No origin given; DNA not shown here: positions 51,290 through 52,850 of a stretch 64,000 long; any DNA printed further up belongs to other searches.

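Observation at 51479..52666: Integrase-less rhuM cassette inserted in the 3' end of a CAZyme gene between perfect 33-bp direct repeats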

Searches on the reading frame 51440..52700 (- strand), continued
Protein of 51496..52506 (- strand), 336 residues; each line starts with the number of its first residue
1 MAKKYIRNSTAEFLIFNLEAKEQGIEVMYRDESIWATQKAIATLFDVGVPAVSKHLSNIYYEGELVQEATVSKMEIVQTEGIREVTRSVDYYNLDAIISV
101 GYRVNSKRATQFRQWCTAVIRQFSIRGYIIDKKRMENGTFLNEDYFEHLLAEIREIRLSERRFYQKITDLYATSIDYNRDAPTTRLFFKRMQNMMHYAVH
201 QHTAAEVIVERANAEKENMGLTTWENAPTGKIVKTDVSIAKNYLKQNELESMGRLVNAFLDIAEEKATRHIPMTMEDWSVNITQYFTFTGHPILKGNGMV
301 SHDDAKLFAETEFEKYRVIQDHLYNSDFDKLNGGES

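Call 53: find_encoding_contigs(protein=P0012, flank=5000, max_places=6)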
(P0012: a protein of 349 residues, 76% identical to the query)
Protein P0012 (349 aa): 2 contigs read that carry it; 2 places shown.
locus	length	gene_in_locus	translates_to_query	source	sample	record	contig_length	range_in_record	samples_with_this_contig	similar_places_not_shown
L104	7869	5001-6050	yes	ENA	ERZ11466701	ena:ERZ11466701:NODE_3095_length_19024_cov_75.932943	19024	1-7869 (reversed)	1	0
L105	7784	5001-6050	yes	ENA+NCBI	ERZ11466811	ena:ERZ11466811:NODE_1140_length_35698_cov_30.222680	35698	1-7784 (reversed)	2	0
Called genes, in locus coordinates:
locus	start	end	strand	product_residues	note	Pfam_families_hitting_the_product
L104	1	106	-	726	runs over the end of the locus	PF00270:DEAD, PF04851:ResIII (faint), PF00271:Helicase_C, PF16124:RecQ_Zn_bind, PF09382:RQC, PF00570:HRDC, PF21220:RecQ-1-like_HTH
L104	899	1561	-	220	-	-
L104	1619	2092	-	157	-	PF18962:Por_Secre_tail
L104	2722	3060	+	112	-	PF07022:Phage_CI_repr (weak), PF01381:HTH_3, PF13443:HTH_26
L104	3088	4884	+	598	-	PF07728:AAA_5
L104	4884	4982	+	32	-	-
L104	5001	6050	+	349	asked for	PF13310:Virulence_RhuM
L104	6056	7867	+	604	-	?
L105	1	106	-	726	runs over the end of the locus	PF00270:DEAD, PF04851:ResIII (faint), PF00271:Helicase_C, PF16124:RecQ_Zn_bind, PF09382:RQC, PF00570:HRDC, PF21220:RecQ-1-like_HTH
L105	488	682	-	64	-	-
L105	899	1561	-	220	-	-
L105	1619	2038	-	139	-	PF18962:Por_Secre_tail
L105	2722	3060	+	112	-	PF07022:Phage_CI_repr (weak), PF01381:HTH_3, PF13443:HTH_26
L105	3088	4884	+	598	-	PF07728:AAA_5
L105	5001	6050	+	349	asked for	PF13310:Virulence_RhuM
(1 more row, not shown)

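Call 54: search_protein_families(library=pfam, proteins=[window:51496-52506:-], max_evalue=10)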
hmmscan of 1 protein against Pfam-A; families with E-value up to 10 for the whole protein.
window:51496-52506:- (336 aa): 2 families
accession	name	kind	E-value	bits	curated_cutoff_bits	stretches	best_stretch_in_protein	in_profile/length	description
PF13310.11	Virulence_RhuM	-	5.5e-106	353.9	33.7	1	69-321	1-248/252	Virulence protein RhuM family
PF20291.3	MC5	-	0.048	13.9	25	1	144-219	37-112/167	ABC-three component (ABC-3C) system Middle Component 5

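Call 55: search_protein_families(library=phrogs, proteins=[window:51496-52506:-], max_evalue=0.001)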
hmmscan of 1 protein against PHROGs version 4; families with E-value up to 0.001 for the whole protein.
window:51496-52506:- (336 aa): 2 families
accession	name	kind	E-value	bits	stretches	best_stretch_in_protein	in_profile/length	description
phrog_2011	-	transcription regulation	6.3e-05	23.8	1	21-120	10-107/275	anti-repressor Ant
phrog_25722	-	unknown function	0.00089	20.1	0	14-118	5-96/150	-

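Call 84: find_homologous_proteins(query=L118:1084-2088:+)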
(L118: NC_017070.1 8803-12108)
Query L118:1084-2088:+ (334 aa): 8000 proteins with E <= 0.001 among 8000 candidates; the best 120 are listed.
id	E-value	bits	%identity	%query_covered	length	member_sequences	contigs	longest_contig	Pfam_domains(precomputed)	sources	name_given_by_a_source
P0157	2.9e-217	738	100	100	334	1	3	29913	PF13310.12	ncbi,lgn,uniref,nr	ncbi:hypothetical protein SELR_pSRC600100 (plasmid) [Selenomonas ruminantium subsp. lactilytica TAM6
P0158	2.3e-216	735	99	100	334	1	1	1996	PF13310.12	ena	-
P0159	5.2e-216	734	99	100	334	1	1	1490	PF13310.12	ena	-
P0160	1.1e-212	723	98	100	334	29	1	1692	PF13310.12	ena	-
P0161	2.3e-212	722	97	100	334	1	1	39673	PF13310.12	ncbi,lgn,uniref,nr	ncbi:virulence RhuM family protein [Selenomonas sp. ND2010]|uniref:virulence RhuM family protein n=1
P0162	1.6e-211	719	97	100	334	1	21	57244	PF13310.12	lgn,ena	-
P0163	2.1e-211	719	96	100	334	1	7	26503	PF13310.12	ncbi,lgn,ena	-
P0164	2.7e-211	718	96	100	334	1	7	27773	PF13310.12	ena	-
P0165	3.0e-211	718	96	100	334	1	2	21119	PF13310.12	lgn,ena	-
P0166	3.3e-211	718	97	100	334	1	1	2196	PF13310.12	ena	-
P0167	5.7e-211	717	96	100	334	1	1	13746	PF13310.12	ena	-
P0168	6.1e-211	717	96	100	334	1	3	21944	PF13310.12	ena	-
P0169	8.0e-211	717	96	100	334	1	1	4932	PF13310.12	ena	-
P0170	1.1e-210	716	96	100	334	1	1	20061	PF13310.12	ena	-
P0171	1.2e-210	716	96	100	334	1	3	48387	PF13310.12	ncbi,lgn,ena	-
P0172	1.3e-210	716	96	100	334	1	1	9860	PF13310.12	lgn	-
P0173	1.3e-210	716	96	100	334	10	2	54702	PF13310.12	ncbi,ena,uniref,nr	ncbi:virulence RhuM family protein [Selenomonas sp. WCA-380-WT-3B 3/]|uniref:Virulence RhuM family p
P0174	3.0e-210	715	96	100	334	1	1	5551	PF13310.12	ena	-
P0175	7.3e-210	714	97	100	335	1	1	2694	PF13310.12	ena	-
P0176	1.2e-209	713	96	100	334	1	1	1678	PF13310.12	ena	-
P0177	1.4e-209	713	96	100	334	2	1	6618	PF13310.12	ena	-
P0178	1.5e-209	713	96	100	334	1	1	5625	PF13310.12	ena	-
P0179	2.1e-209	712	96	100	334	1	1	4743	PF13310.12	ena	-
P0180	1.5e-206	703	94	100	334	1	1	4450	PF13310.12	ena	-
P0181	2.1e-206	702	95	100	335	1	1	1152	PF13310.12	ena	-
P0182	9.2e-206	700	94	100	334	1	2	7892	PF13310.12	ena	-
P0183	9.5e-206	700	94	100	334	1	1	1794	PF13310.12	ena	-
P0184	1.7e-205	699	94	100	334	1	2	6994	PF13310.12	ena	-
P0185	2.9e-205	699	94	100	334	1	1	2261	PF13310.12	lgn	-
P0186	4.5e-205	698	94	100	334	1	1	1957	PF13310.12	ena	-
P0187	4.5e-205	698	94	100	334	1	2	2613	PF13310.12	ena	-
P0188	5.5e-205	698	95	100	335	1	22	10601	PF13310.12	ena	-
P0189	5.7e-205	698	94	100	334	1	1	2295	PF13310.12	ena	-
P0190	9.9e-205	697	95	100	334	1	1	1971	PF13310.12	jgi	-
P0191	1.3e-204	696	94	100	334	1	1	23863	PF13310.12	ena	-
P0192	1.4e-204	696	94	100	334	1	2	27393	PF13310.12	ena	-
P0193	1.8e-204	696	94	100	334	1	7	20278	PF13310.12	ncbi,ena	-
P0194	2.0e-204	696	94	100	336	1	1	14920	PF13310.12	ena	-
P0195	2.3e-204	696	94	100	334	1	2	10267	PF13310.12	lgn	-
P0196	3.0e-204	695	94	100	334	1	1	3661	PF13310.12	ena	-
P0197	4.3e-204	695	94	100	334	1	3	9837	PF13310.12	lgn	-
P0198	4.4e-204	695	95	100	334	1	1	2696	PF13310.12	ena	-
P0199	7.3e-204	694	94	100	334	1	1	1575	PF13310.12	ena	-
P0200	7.4e-204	694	94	100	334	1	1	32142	PF13310.12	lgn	-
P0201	7.6e-204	694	94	100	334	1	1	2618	PF13310.12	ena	-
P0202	8.2e-204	694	93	100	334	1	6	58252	PF13310.12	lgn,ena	-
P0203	8.8e-204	694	94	100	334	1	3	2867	PF13310.12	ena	-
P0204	1.2e-203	693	94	100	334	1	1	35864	PF13310.12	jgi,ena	-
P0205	1.3e-203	693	93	100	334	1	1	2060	PF13310.12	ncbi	-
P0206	1.4e-203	693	94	100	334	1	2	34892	PF13310.12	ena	-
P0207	1.5e-203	693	94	100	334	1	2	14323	PF13310.12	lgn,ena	-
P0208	1.7e-203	693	94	99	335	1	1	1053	PF13310.12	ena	-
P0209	2.5e-203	692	94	100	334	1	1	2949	PF13310.12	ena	-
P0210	3.0e-203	692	94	100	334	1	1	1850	PF13310.12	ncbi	-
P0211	3.2e-203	692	94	100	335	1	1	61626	PF13310.12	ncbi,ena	-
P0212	3.7e-203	692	94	100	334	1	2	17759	PF13310.12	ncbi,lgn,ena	-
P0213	3.8e-203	692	94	100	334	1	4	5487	PF13310.12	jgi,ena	-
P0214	5.2e-203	691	93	100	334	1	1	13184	PF13310.12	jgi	-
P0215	5.8e-203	691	93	100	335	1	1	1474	PF13310.12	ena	-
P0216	8.6e-203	691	93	100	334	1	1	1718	PF13310.12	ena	-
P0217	8.9e-203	690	94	100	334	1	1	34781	PF13310.12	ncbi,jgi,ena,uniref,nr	ncbi:virulence RhuM family protein [Selenomonas ruminantium]|uniref:virulence RhuM family protein n=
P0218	8.9e-203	690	94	100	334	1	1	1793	PF13310.12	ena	-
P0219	1.1e-202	690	94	100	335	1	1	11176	PF13310.12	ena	-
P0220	1.3e-202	690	94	100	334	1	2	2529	PF13310.12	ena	-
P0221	1.3e-202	690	93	100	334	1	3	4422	PF13310.12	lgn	-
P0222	1.3e-202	690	93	100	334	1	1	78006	PF13310.12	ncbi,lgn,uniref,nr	ncbi:Uncharacterized conserved protein [Selenomonas ruminantium]|uniref:Uncharacterized conserved pr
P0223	1.6e-202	690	93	100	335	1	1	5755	PF13310.12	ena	-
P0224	2.1e-202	689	93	100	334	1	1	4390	PF13310.12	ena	-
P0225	2.3e-202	689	93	100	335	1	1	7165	PF13310.12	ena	-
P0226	3.1e-202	689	94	99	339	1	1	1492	PF13310.12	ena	-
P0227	4.1e-202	688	93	100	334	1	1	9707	PF13310.12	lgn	-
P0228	5.3e-202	688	94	100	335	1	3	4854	PF13310.12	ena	-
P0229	5.7e-202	688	93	100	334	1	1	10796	PF13310.12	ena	-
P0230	6.0e-202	688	94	99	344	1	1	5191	PF13310.12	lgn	-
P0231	6.9e-202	688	94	99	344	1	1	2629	PF13310.12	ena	-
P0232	6.9e-202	688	94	99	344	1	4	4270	PF13310.12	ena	-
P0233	7.3e-202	687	93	100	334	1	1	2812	PF13310.12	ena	-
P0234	7.6e-202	687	93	99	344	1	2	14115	PF13310.12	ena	-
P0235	1.1e-201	687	93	100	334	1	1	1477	PF13310.12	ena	-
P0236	1.8e-201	686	93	100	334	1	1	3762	PF13310.12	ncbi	-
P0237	1.9e-201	686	93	100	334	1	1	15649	PF13310.12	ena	-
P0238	2.2e-201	686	94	99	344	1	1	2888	PF13310.12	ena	-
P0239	2.5e-201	686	92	100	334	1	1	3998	PF13310.12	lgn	-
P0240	3.0e-201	685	92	100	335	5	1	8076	PF13310.12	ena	-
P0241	5.1e-201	685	93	100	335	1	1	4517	PF13310.12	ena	-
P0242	1.0e-200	684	93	99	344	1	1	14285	PF13310.12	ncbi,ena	-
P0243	5.9e-200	681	92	100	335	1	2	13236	PF13310.12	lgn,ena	-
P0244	3.9e-199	679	92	100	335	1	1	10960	PF13310.12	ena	-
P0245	1.5e-198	677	91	100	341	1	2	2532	PF13310.12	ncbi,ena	-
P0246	7.7e-198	674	92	100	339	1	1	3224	PF13310.12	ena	-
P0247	7.7e-198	674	90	100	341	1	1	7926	PF13310.12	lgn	-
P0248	3.1e-197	672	69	98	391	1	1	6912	PF13310.12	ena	-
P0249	1.5e-196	670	91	99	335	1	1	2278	PF13310.12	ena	-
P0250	8.7e-196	668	91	99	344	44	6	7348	PF13310.12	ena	-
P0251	1.0e-195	667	91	99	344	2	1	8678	PF13310.12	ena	-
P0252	2.3e-195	666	89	100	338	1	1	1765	PF13310.12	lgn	-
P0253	4.9e-195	665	90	99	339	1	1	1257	PF13310.12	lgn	-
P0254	7.9e-195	664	90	100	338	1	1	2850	PF13310.12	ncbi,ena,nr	ncbi:MAG: virulence RhuM family protein [Pseudobutyrivibrio sp.]|nr:virulence RhuM family protein [P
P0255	8.2e-195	664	89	100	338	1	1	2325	PF13310.12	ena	-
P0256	9.0e-195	664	90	100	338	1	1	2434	PF13310.12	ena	-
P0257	1.0e-194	664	89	100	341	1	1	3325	PF13310.12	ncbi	-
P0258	1.2e-194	664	90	100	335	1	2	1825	PF13310.12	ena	-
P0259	1.3e-194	664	90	100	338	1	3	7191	PF13310.12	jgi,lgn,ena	jgi:hypothetical protein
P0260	2.1e-194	663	89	100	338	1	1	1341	PF13310.12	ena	-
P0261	3.0e-194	662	90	100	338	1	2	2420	PF13310.12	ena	-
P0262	3.3e-194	662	89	100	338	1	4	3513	PF13310.12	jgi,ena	-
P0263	3.7e-194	662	89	100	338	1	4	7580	PF13310.12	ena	-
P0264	4.1e-194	662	89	100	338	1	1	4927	PF13310.12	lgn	-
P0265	5.2e-194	662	89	100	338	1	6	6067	PF13310.12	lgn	-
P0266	5.8e-194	662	89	100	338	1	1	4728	PF13310.12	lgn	-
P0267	6.9e-194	661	96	92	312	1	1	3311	PF13310.12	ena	-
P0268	8.8e-194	661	89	100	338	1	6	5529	PF13310.12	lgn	-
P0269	9.4e-194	661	89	100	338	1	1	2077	PF13310.12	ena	-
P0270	1.1e-193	661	89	100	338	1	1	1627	PF13310.12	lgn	-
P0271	1.2e-193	660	89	100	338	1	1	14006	PF13310.12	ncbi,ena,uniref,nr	ncbi:virulence RhuM family protein [uncultured Anaerovibrio sp.]|uniref:virulence RhuM family protei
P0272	1.3e-193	660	89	100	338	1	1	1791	PF13310.12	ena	-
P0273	3.9e-191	652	90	100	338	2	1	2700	PF13310.12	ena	-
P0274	1.0e-190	651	87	100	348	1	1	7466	PF13310.12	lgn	-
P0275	1.3e-190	651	87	100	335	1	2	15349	PF13310.12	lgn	-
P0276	1.2e-189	647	87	100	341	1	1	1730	PF13310.12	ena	-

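Call 87: search_solved_structures(query=A2, max_evalue=5)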
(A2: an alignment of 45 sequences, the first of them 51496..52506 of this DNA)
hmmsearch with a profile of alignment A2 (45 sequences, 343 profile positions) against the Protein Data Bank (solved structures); distinct sequences matched with E-value up to 5: 2.
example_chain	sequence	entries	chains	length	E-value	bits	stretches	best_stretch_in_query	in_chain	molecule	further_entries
4adx_7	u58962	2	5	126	0.0082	18.4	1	251-334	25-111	RPL14E | RPL14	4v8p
1gqo_A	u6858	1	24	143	1.8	10.7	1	46-82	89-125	DEHYDROQUINASE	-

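Call 91: predict_structure(alignment_id=A2)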
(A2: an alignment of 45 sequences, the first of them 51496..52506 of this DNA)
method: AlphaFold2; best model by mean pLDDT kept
length: 336 residues; sequences in the alignment: 45
mean_pLDDT: 61.3   pTM: 0.38
mean pLDDT of the five models: 61.3, 56.2, 55.6, 49.5, 47.7
residues with pLDDT >= 90: 4; 70-90: 131; 50-70: 105; < 50: 96
segments of 3 or more residues with pLDDT < 50: 1-23, 119-149, 217-242, 320-330, 334-336
pLDDT, mean of each block of 10 residues (from residue 1): 27 33 55 72 83 89 81 66 65 81 78 60 37 32 44 56 64 74 73 74 67 50 33 35 58 75 77 80 82 67 62 54 46 46
secondary structure, 60 per line:
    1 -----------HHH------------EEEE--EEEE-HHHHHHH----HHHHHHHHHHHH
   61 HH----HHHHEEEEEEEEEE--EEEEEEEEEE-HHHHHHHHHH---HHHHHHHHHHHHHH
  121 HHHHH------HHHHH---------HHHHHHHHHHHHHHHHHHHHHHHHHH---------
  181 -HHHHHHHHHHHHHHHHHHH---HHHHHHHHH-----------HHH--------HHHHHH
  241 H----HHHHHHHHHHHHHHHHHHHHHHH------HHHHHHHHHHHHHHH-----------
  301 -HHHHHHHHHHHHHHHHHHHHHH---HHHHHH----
elements in order: E27-30 E33-36 H38-44 H49-62 H67-70 E71-80 E83-92 H94-103 H107-125 H132-136 H146-171 H182-200 H204-212 H235-241 H246-268 H275-289 H302-323 H327-332

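Call 93: fold_search(model_id=the predicted structure, library=pdb)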
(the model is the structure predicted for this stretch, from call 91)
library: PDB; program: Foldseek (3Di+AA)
matches with E <= 10: 294; with E <= 0.001: 0
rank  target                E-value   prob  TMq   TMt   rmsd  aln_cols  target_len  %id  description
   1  8u0g_B                2.1e-03  0.96  0.20  0.27  16.1       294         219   10  Full-length dimer of DNA-Damage Response Protein C from Deinococcus radiodurans - Crystal form xMJ7124 (released 2023-09-06)
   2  7udi_B                1.7e-02  0.85  0.20  0.27  14.5       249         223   13  Full-length dimer of DNA-Damage Response Protein C from Deinococcus radiodurans (released 2023-02-22)
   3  7qvb_A                2.0e-01  0.33  0.18  0.25  16.3       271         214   10  Crystal structure of the DNA-binding protein DdrC from Deinococcus radiodurans (released 2022-06-22)
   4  7udi_A                3.8e-01  0.12  0.14  0.20  18.6       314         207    9  Full-length dimer of DNA-Damage Response Protein C from Deinococcus radiodurans (released 2023-02-22)
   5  7uoo_n                4.1e-01  0.13  0.12  0.11  21.1       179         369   14  Nucleoplasmic pre-60S intermediate of the Nog2 containing pre-rotation state (released 2023-03-15)
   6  8xme_A                7.4e-01  0.14  0.10  0.04   9.5        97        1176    9  Backtracked Pol IV transcription elongation complex (released 2024-07-24)
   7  9g04_B                8.7e-01  0.05  0.12  0.05  26.6       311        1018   10  Structure of MadB, a class I dehydrates from Clostridium maddingley in the apo state (released 2025-07-16)
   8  4kt5_C                9.1e-01  0.33  0.11  0.32   5.3        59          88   15  Structure of GrlR-GrlA complex (released 2013-10-09)
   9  8tch_A                9.1e-01  0.25  0.14  0.11   6.4        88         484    8  Initiation of replication protein with helicase activity encoded by Pathogenicity Island SaPIBov1 (released 2024-07-03)
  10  6eu2_O                9.1e-01  0.07  0.13  0.08  26.1       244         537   14  Apo RNA Polymerase III - open conformation (oPOL3) (released 2018-01-17)
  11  8zlu_G                9.1e-01  0.04  0.08  0.09  12.4       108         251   11  Cryo-EM strcuture of Cas5-HNH Cascade,Conf1 (released 2024-12-04)
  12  4ozj                  9.7e-01  0.20  0.09  0.23   7.6        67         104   10  GlnK2 from Haloferax mediterranei complexed with ADP (released 2014-07-02)
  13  9fxo_SM               9.7e-01  0.14  0.07  0.17   8.8        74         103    9  CRYO-EM STRUCTURE OF LEISHMANIA MAJOR 80S RIBOSOME WITH A/P/E-SITE TRNA AND MRNA : LM32CS1C1 M2 OE MUTANT (released 2025-07-23)
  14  4ucd_A                1.0e+00  0.05  0.10  0.14  27.9       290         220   13  N-terminal globular domain of the RSV Nucleoprotein in complex with the Nucleoprotein Phosphoprotein interaction inhib (released 2015-08-19)
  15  7o4f_D                1.3e+00  0.16  0.12  0.24   8.2        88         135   11  The DYW domain of A. thaliana OTP86 in its active state (released 2021-06-30)
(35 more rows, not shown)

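Call 95: fold_search(model_id=the predicted structure, library=viral)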
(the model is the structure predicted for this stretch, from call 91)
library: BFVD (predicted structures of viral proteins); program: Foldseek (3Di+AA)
matches with E <= 10: 726; with E <= 0.001: 19
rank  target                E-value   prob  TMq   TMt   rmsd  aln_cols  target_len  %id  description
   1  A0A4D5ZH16            5.1e-06  1.00  0.23  0.34  17.8       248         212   16  (no name in the UniProt tables at hand)
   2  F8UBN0                1.0e-05  1.00  0.25  0.35  13.3       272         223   13  (no name in the UniProt tables at hand)
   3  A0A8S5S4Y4            2.4e-05  1.00  0.24  0.16  24.6       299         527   13  Repressor domain protein [Myoviridae sp. cthAo37]
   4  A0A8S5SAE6            7.2e-05  1.00  0.22  0.26  17.9       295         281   13  Repressor domain protein [Siphoviridae sp. ctgaY24]
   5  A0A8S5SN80            1.2e-04  1.00  0.21  0.29  20.2       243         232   12  Bro-N domain-containing protein [Siphoviridae sp. ctCb814]
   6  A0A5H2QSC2            2.0e-04  1.00  0.25  0.35  17.7       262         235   14  (no name in the UniProt tables at hand)
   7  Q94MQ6                2.4e-04  1.00  0.25  0.33  16.3       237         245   13  p63 [Myxococcus phage Mx8]
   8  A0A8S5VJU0            2.6e-04  1.00  0.25  0.35  16.5       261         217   11  (no name in the UniProt tables at hand)
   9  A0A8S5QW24            3.7e-04  1.00  0.21  0.42   7.1        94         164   26  Virulence protein [Myoviridae sp. ctTK08]
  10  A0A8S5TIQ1            4.3e-04  1.00  0.22  0.28  25.5       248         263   12  Antirepressor protein [Siphoviridae sp. ct7yc1]
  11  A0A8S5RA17            5.3e-04  1.00  0.24  0.46  10.9       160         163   12  Repressor domain protein [virus sp. ctDYl1]
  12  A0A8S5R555            6.3e-04  1.00  0.24  0.30  18.5       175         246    8  Antirepressor protein [Ackermannviridae sp. ctaCq7]
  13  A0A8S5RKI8            7.0e-04  0.99  0.23  0.21  24.7       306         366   12  Regulatory protein [virus sp. ct6GG30]
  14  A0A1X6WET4            7.8e-04  1.00  0.25  0.32  13.7       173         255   12  (no name in the UniProt tables at hand)
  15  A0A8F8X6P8            7.8e-04  0.98  0.24  0.19  30.4       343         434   12  (no name in the UniProt tables at hand)
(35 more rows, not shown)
